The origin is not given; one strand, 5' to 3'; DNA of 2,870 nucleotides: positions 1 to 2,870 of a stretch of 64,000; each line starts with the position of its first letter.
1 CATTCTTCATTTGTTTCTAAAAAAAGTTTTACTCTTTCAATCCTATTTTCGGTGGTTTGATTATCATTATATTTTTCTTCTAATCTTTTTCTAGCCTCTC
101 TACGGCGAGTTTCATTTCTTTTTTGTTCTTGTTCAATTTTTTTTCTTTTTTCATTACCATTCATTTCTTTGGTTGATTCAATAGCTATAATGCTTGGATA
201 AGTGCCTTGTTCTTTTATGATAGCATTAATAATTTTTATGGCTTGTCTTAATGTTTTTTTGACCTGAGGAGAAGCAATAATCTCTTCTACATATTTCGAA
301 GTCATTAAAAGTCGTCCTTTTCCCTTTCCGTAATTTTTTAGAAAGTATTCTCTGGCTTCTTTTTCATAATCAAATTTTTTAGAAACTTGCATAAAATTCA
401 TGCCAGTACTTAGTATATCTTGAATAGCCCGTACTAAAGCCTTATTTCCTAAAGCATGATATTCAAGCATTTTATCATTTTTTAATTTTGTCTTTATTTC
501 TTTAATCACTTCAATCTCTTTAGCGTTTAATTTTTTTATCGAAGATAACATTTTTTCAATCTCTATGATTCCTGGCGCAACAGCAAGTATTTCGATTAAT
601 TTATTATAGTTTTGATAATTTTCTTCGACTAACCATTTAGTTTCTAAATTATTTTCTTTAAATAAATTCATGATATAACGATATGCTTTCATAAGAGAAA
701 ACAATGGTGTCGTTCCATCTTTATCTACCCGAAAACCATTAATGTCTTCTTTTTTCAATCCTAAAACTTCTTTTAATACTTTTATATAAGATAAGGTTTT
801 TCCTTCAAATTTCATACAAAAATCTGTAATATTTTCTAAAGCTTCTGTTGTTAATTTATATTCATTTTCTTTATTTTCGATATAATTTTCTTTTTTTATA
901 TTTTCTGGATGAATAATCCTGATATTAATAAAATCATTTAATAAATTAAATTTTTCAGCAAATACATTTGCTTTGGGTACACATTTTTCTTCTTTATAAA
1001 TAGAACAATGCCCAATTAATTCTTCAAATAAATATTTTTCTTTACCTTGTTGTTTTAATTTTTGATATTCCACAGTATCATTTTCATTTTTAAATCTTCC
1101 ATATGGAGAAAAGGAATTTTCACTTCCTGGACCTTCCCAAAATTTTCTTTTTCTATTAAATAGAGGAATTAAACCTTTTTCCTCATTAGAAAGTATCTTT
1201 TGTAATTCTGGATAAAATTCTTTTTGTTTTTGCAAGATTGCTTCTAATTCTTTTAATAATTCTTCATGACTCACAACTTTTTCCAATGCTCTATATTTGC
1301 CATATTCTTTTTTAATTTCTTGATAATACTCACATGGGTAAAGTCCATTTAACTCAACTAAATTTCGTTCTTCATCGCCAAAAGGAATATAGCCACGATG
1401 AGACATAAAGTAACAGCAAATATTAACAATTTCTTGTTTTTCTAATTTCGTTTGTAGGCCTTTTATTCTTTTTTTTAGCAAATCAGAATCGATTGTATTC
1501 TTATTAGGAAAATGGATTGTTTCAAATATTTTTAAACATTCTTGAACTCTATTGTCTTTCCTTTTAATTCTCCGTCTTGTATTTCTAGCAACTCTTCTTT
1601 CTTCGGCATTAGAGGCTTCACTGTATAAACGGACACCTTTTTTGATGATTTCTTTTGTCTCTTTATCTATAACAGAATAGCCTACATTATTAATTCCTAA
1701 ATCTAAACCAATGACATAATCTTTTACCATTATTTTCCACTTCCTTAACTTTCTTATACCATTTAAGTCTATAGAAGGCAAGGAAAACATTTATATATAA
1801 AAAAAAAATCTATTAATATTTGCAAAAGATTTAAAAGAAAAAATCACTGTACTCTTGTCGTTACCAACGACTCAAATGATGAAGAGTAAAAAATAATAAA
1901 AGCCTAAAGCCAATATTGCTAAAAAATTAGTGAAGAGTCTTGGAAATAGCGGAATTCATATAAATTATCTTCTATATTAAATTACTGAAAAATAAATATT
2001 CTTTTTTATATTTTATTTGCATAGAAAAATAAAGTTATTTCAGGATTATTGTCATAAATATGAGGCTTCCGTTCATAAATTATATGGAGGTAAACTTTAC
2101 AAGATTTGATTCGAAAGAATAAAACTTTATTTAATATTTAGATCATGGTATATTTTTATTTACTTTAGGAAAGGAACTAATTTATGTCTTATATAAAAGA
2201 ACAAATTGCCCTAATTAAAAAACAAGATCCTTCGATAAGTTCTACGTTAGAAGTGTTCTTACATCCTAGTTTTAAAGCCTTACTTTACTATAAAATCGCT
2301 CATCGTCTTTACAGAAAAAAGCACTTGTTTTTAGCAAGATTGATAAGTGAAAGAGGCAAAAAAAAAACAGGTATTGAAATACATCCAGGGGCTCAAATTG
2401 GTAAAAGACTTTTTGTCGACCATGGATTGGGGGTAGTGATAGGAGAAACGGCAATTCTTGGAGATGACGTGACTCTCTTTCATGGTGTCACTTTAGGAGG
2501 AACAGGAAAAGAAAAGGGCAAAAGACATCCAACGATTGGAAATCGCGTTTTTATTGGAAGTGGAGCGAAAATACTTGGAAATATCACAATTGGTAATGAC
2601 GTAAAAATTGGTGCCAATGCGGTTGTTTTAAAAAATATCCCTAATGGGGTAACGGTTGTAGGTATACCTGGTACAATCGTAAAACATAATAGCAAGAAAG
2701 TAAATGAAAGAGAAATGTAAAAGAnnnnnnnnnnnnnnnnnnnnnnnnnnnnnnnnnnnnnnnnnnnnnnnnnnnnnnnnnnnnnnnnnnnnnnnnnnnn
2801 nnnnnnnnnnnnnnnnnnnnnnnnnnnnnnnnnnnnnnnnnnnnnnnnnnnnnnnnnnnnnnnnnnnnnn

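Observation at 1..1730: SaCas9-like Cas9 truncated by the window edge; the rest of a type II CRISPR-Cas locus should lie beyond position 1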

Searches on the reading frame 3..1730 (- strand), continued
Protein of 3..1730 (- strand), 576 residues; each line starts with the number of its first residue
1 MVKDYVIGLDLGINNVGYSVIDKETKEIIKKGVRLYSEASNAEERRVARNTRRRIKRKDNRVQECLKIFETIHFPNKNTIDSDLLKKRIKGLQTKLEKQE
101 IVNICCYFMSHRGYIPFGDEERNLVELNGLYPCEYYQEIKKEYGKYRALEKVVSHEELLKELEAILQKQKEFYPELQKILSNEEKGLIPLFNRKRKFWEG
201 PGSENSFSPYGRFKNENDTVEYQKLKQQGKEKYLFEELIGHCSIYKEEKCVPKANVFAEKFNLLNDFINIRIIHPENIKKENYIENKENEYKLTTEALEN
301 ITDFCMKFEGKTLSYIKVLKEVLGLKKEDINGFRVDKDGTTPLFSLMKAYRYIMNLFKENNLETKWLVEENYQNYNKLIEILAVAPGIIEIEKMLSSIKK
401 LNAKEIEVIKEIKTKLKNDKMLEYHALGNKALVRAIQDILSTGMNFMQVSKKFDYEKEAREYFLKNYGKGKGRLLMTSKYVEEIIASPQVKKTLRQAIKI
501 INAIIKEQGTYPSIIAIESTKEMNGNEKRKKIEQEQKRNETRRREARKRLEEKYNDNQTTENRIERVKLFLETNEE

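Call 74: find_encoding_contigs(protein=P0064, flank=10000, max_places=6)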
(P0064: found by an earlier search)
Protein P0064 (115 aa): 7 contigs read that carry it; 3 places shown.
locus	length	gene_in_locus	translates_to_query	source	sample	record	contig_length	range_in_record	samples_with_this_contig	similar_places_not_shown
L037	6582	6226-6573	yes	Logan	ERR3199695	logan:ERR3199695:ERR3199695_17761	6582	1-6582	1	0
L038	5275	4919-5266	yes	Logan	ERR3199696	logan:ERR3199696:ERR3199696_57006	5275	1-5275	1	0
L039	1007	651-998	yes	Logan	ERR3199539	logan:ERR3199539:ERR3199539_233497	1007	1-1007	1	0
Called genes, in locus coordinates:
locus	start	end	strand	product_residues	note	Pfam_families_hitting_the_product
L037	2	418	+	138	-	?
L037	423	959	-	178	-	PF00132:Hexapep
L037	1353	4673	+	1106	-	PF01844:HNH (weak), PF13395:HNH_4, PF22702:Cas9_RuvC (weak)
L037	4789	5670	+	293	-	PF01867:Cas_Cas1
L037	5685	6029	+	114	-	PF09827:CRISPR_Cas2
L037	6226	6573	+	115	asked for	-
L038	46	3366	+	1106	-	PF01844:HNH (weak), PF13395:HNH_4, PF22702:Cas9_RuvC (weak)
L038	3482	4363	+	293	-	PF01867:Cas_Cas1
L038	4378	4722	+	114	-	PF09827:CRISPR_Cas2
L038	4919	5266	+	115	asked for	-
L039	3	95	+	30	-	?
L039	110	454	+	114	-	PF09827:CRISPR_Cas2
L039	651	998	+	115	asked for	-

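Call 82: find_encoding_contigs(protein=P0065, flank=10000, max_places=10)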
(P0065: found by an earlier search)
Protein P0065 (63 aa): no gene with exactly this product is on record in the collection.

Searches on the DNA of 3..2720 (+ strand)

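Call 36: search_rna_families(source=window, start=1650, end=2250, threshold=evalue, max_evalue=10)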
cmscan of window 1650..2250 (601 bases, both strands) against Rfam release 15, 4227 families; matches with E-value up to 10: 2.
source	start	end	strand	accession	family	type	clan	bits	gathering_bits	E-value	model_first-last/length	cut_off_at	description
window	1884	1942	+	RF02068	STnc480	Gene; sRNA;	-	23.4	72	0.53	1-72/72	no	Enterobacterial sRNA STnc480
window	1791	1882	+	RF01588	snoR13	Gene; snRNA; snoRNA; CD-box;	-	18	60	8.1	1-105/105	no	small nucleolar RNA snoR13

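Call 49: search_rna_families(source=L017, start=1, end=200, threshold=evalue, max_evalue=10, show_alignments=3)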
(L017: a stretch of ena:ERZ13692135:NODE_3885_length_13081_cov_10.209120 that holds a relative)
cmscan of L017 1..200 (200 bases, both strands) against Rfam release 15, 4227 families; matches with E-value up to 10: 4.
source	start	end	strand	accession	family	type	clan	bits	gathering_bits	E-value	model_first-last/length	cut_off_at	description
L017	127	160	+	RF02721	sca_ncR26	Gene; snRNA; snoRNA; scaRNA;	-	15.6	37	5.2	1-68/68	no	Small Cajal body specific RNA ncR26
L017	83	152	-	RF00727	bantam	Gene; miRNA;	CL00091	14.4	61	4.5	1-82/82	no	bantam microRNA precursor family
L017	131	184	-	RF03876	mir-7132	Gene; miRNA;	-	14.1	70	4.6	1-60/60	no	mir-7132 microRNA precursor family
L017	93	182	-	RF02071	STnc280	Gene; sRNA;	-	13.8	80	5.9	1-83/83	no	Salmonella enterica sRNA STnc280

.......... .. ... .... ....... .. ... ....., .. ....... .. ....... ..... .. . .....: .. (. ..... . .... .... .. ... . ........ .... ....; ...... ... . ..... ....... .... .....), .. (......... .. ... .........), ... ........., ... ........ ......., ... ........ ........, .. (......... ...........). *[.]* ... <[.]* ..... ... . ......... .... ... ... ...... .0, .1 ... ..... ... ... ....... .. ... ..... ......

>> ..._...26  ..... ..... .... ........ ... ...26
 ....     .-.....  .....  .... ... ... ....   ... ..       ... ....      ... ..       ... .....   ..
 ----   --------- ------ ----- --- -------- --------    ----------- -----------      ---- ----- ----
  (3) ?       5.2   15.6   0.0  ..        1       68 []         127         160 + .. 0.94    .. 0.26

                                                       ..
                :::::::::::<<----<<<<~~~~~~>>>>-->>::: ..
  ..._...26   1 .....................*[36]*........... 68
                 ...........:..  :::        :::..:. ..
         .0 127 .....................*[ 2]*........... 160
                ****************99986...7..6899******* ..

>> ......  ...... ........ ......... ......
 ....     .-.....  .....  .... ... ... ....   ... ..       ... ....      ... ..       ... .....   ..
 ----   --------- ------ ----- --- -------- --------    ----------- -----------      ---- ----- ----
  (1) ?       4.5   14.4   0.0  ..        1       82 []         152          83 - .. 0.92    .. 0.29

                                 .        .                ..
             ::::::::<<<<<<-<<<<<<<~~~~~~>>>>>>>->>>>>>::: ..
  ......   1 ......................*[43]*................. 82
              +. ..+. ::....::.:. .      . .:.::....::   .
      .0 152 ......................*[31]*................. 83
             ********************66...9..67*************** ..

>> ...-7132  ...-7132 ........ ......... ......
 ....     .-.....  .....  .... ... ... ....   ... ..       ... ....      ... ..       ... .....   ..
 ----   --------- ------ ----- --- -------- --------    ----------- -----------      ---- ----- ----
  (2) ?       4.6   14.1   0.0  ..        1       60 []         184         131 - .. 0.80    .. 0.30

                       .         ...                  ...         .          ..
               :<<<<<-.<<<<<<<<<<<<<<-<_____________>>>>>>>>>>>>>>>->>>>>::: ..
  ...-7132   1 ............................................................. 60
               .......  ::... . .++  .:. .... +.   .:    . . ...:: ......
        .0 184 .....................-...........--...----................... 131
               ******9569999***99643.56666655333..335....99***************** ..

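Call 80: search_rna_families(sources=[L035, L027], threshold=gathering)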
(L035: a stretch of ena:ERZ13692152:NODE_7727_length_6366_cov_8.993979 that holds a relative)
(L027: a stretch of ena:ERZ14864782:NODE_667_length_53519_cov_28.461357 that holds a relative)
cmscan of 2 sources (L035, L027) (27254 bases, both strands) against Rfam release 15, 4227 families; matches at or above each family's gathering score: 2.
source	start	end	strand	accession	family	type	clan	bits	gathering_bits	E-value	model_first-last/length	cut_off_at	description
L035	92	263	+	RF02001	group-II-D1D4-3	Intron;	CL00102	127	32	4e-26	1-170/170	no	Group II catalytic intron D1-D4-3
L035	333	393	+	RF01998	group-II-D1D4-1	Intron;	CL00102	52.3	35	6.5e-07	1-84/84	no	Group II catalytic intron D1-D4-1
